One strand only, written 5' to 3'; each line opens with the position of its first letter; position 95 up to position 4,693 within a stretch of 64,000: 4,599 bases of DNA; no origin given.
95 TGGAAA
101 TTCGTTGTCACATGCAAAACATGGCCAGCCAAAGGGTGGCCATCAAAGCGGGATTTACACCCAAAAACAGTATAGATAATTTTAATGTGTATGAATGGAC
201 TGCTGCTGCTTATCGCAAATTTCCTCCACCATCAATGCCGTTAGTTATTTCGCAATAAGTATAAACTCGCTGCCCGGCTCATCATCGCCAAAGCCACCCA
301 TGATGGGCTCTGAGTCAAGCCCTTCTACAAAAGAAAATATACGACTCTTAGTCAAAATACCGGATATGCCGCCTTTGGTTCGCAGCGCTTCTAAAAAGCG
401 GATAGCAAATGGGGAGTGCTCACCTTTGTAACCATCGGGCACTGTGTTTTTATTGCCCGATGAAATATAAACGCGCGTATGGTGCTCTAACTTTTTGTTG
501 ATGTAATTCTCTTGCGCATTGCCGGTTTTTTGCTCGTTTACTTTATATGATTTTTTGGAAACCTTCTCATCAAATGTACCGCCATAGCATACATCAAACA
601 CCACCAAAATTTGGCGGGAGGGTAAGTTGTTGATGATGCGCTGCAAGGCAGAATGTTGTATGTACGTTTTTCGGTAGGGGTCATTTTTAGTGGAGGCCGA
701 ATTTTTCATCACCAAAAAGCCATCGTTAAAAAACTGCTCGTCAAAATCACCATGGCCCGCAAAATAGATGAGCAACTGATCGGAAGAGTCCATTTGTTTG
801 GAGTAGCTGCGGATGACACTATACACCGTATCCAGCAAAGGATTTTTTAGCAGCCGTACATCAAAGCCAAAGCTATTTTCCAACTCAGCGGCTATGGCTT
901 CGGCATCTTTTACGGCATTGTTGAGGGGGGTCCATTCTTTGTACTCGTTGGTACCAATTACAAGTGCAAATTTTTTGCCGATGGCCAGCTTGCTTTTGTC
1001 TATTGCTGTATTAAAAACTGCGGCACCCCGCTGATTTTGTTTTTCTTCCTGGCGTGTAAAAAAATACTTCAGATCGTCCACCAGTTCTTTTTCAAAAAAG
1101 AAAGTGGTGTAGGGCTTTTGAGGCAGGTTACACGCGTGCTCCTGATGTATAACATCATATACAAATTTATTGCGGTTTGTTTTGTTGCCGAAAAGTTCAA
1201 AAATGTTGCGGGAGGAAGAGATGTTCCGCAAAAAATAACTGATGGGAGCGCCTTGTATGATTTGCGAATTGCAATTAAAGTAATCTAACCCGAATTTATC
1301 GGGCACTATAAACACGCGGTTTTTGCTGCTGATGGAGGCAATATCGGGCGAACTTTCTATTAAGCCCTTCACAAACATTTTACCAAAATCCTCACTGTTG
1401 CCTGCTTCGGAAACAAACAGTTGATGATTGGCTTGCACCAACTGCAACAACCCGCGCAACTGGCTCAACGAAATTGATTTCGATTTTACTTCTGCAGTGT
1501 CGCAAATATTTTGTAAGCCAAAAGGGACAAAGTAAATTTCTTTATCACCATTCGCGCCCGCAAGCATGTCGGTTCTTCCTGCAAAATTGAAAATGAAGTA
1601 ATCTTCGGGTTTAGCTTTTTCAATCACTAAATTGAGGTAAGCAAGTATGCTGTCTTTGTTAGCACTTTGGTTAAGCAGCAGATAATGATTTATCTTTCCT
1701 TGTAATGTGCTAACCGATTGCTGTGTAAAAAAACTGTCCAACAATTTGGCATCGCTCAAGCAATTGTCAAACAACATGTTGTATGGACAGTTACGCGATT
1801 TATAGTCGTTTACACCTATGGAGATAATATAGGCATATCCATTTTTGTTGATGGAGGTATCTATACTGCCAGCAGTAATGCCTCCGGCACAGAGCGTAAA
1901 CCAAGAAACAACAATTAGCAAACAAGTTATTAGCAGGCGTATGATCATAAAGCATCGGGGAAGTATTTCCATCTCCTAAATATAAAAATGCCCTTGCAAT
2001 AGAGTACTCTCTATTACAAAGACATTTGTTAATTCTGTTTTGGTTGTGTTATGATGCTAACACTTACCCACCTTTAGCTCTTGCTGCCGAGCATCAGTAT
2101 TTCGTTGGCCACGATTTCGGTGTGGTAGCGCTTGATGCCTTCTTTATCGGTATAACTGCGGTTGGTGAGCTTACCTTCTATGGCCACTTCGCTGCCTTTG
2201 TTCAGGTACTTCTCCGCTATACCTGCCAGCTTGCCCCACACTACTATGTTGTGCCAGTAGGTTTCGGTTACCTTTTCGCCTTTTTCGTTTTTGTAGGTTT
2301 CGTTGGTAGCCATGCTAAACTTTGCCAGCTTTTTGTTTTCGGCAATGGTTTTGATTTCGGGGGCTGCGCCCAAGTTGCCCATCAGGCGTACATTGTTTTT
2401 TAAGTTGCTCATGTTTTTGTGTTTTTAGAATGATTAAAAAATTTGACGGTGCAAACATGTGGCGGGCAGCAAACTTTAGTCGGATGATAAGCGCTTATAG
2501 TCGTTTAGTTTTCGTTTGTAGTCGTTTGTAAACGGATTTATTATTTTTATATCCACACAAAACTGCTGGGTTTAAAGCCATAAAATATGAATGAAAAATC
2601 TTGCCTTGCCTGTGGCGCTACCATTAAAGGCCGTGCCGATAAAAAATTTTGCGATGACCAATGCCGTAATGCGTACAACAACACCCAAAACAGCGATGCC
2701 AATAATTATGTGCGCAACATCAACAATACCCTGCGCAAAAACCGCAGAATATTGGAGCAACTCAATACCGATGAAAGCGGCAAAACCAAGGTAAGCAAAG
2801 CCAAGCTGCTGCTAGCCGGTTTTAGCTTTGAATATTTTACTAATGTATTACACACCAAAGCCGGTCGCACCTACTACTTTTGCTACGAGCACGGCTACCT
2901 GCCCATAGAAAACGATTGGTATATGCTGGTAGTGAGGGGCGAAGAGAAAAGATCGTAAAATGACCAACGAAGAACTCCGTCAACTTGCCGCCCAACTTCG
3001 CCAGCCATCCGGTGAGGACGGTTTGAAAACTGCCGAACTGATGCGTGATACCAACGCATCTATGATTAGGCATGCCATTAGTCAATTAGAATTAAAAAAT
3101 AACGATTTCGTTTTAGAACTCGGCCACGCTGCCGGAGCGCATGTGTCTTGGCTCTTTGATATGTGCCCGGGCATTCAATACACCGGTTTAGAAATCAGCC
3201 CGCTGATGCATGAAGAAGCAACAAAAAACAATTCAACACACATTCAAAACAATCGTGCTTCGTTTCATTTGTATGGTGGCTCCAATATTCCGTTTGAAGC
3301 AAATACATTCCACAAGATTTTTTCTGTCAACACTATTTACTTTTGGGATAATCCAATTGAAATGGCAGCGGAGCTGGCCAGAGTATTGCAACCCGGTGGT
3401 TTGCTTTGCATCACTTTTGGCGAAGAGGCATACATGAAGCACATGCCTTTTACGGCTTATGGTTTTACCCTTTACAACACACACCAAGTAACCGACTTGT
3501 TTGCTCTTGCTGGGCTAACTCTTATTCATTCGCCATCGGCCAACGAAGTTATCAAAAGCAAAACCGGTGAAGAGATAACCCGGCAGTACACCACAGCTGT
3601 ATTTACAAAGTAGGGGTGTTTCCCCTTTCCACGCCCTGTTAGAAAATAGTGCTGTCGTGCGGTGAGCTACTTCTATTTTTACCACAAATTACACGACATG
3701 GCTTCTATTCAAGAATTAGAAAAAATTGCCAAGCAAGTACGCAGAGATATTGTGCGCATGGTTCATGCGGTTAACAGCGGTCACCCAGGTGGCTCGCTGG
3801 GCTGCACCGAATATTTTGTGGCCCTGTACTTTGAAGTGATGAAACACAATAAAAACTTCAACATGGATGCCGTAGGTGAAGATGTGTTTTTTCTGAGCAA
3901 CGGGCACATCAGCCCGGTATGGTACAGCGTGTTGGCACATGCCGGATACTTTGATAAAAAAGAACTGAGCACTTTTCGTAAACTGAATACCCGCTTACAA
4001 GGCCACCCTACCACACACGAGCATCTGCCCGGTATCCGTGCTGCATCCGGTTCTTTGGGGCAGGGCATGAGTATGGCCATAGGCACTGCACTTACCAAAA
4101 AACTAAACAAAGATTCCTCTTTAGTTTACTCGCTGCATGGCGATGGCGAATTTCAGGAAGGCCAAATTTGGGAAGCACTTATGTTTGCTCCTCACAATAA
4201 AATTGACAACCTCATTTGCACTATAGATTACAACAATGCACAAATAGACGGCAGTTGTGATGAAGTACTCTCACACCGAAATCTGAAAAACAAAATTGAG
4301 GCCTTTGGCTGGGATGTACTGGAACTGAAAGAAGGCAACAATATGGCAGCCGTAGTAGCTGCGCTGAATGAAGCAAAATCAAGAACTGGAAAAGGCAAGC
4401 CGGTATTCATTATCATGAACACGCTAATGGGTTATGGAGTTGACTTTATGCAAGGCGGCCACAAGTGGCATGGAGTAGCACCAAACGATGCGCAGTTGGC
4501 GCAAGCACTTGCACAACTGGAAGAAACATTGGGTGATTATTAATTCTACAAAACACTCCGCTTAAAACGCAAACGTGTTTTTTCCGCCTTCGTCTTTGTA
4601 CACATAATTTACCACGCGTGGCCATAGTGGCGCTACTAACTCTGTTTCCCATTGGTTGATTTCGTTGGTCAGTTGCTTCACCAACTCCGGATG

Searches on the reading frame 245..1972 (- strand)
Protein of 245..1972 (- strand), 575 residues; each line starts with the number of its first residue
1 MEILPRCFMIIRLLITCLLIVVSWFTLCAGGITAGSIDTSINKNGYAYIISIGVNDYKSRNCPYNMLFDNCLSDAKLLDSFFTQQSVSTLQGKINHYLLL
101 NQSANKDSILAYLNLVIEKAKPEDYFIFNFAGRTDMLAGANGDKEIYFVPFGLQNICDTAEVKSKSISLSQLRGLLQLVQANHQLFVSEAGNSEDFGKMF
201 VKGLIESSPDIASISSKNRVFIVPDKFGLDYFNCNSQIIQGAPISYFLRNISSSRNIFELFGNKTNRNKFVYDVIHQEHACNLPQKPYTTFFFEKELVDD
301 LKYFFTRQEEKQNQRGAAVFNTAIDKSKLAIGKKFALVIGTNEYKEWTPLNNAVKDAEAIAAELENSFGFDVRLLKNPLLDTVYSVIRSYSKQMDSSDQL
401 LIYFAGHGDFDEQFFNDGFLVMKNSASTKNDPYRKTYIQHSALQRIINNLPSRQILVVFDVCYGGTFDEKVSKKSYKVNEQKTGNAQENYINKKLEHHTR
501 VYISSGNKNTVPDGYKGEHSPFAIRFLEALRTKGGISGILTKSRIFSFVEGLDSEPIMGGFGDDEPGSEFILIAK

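Call 20: search_protein_families(library=pfam, proteins=[window:245-1972:-], max_evalue=0.01)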
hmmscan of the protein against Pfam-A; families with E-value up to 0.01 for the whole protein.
window:245-1972:- (575 aa): 1 family
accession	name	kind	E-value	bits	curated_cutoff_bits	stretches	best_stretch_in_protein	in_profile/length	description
PF00656.27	Peptidase_C14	-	2.1e-24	87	21.4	1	333-542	1-206/233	Caspase domain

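Call 85: search_protein_families(library=padloc, proteins=[window:245-1972:-], max_evalue=0.01)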
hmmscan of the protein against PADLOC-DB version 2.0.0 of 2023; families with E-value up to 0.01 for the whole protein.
window:245-1972:- (575 aa): 1 family
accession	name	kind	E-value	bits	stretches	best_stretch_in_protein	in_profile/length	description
PDLC02987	caspase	-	7.3e-18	63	2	334-466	3-129/453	-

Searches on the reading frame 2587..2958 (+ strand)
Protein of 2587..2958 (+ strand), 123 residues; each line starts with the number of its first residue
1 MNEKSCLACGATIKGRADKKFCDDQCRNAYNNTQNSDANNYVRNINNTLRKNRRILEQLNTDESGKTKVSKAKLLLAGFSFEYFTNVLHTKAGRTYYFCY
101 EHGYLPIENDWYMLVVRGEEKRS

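Call 20: search_protein_families(library=pfam, proteins=[window:2587-2958:+], max_evalue=0.01)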
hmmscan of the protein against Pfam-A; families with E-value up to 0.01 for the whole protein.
window:2587-2958:+ (123 aa): 2 families
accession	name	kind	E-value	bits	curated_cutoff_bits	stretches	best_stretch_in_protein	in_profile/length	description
PF09889.16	DUF2116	-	5.4e-05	23.5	26.8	1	4-36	4-34/59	Probable treble clef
PF02743.24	dCache_1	-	0.00051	20.1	45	1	28-118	5-107/240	Cache domain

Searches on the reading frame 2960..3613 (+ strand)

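Call 20: search_protein_families(library=pfam, proteins=[window:2960-3613:+], max_evalue=0.01)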
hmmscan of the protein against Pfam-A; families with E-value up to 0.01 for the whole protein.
window:2960-3613:+ (217 aa): 6 families
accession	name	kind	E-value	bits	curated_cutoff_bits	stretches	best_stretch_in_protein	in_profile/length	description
PF08241.18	Methyltransf_11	-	2.9e-14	53.9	21.2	1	52-151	1-95/95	Methyltransferase domain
PF13649.12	Methyltransf_25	-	5.4e-13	49.9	27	1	51-147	1-97/97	Methyltransferase domain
PF08242.18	Methyltransf_12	-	3.7e-08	34.4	30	1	52-149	1-98/98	Methyltransferase domain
PF13489.12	Methyltransf_23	-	4.5e-07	30.2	27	1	38-190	11-163/164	Methyltransferase domain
PF13847.12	Methyltransf_31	-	1.2e-06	28.7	27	1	46-152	2-110/145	Methyltransferase domain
PF00398.26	RrnaAD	-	0.0021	17.7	24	1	31-94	14-80/263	Ribosomal RNA adenine dimethylase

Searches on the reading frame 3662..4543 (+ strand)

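Call 20: search_protein_families(library=pfam, proteins=[window:3662-4543:+], max_evalue=0.01)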
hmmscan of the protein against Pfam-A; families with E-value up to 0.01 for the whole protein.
window:3662-4543:+ (293 aa): 4 families
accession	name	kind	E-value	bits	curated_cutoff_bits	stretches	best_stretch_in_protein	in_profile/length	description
PF00456.26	Transketolase_N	-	1.3e-49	169.4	22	1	21-282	4-271/334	Transketolase, thiamine diphosphate binding domain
PF13292.11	DXP_synthase_N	-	3e-12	46.8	21.2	1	15-224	14-207/274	1-deoxy-D-xylulose-5-phosphate synthase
PF00676.26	E1_dh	-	1.3e-08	34.6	22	1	124-250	95-220/300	Dehydrogenase E1 component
PF02775.26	TPP_enzyme_C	-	0.00032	20.9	21.9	1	128-184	26-76/151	Thiamine pyrophosphate enzyme, C-terminal TPP binding domain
